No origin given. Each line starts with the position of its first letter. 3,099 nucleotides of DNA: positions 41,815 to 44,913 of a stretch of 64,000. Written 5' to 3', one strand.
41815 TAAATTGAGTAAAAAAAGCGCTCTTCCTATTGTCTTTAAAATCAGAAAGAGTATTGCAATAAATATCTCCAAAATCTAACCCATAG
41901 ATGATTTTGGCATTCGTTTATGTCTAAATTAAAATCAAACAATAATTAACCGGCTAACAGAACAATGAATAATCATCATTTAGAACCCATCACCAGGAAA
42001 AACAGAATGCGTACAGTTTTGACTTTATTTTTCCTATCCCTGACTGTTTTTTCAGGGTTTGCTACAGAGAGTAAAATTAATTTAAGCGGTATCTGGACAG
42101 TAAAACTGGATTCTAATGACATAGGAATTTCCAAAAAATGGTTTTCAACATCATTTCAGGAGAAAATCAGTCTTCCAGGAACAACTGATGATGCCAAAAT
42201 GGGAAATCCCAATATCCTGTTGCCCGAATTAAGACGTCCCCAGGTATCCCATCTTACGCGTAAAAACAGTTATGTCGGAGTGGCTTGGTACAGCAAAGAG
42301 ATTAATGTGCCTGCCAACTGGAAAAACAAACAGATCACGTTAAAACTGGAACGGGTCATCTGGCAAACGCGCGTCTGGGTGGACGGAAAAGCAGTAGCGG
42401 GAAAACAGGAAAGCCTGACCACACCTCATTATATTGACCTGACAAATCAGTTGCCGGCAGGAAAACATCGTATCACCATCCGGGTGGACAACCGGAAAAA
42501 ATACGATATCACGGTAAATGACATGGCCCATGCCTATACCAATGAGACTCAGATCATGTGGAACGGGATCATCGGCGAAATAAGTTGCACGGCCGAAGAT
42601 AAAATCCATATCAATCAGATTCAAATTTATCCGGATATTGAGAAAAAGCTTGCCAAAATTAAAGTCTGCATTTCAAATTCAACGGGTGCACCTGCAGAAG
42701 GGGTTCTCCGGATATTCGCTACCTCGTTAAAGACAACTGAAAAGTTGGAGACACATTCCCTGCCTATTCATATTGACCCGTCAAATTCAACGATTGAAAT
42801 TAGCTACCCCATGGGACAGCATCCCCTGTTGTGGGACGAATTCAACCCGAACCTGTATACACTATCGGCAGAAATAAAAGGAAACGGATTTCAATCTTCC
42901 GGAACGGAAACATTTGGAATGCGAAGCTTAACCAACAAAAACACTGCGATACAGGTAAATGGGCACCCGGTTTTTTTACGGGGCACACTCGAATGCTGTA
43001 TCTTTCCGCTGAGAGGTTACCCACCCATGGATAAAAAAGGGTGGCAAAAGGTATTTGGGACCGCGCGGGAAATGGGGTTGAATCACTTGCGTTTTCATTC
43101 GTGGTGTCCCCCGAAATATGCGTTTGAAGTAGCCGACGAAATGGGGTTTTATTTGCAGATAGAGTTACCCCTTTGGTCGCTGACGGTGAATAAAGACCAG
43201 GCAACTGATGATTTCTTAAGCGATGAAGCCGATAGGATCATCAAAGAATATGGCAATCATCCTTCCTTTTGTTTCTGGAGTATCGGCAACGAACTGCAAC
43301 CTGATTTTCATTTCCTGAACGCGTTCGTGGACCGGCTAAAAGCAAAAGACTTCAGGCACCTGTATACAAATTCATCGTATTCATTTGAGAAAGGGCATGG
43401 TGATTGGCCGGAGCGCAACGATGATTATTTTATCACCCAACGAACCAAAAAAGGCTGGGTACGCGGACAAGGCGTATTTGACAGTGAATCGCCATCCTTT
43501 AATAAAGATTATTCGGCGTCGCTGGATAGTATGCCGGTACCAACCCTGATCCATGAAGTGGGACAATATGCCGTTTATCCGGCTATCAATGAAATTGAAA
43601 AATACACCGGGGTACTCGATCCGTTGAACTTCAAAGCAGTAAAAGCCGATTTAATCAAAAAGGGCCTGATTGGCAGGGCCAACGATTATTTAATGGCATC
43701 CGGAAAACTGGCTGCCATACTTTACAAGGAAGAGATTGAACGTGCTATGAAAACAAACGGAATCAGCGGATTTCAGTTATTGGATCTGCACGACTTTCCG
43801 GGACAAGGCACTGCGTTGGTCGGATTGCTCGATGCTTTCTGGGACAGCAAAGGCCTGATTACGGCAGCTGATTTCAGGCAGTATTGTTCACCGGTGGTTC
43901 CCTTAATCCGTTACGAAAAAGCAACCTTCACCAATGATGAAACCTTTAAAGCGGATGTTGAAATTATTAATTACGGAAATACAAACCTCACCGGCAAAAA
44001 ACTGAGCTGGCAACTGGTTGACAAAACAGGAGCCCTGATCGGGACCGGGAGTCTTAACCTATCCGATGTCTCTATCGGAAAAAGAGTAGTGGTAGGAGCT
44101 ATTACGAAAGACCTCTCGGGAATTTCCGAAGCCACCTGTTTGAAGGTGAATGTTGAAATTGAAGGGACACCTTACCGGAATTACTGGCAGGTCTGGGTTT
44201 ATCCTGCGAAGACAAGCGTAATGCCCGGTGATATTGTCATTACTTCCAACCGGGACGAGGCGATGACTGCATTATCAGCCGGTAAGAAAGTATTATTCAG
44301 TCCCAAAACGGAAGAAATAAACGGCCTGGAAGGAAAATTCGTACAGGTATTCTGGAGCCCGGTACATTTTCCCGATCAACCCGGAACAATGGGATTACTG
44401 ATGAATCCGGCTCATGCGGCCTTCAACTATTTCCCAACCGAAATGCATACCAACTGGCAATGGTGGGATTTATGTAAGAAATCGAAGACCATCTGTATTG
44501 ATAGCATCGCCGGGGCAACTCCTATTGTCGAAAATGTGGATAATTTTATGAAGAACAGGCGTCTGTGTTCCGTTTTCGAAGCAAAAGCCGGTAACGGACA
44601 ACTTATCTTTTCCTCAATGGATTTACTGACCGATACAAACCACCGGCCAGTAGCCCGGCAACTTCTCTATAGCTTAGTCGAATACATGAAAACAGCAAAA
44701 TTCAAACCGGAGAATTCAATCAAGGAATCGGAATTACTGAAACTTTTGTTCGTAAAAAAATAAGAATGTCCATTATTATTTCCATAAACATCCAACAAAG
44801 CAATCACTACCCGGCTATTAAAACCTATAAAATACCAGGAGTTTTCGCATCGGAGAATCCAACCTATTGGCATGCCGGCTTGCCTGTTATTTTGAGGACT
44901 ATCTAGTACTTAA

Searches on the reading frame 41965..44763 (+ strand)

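Call 5: search_protein_families(library=pfam, proteins=[window:41965-44763:+], max_evalue=0.01)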
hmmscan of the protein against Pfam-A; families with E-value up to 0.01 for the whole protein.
window:41965-44763:+ (932 aa): 3 families
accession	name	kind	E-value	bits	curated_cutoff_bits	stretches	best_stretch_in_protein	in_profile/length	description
PF02837.24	Glyco_hydro_2_N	-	4.6e-17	62.9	28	1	40-195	4-153/169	Glycosyl hydrolases family 2, sugar binding domain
PF00703.27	Glyco_hydro_2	-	4e-11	44.1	23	1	214-320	1-109/109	Glycosyl hydrolases family 2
PF02836.23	Glyco_hydro_2_C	-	0.0001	22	21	1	326-444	5-136/302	Glycosyl hydrolases family 2, TIM barrel domain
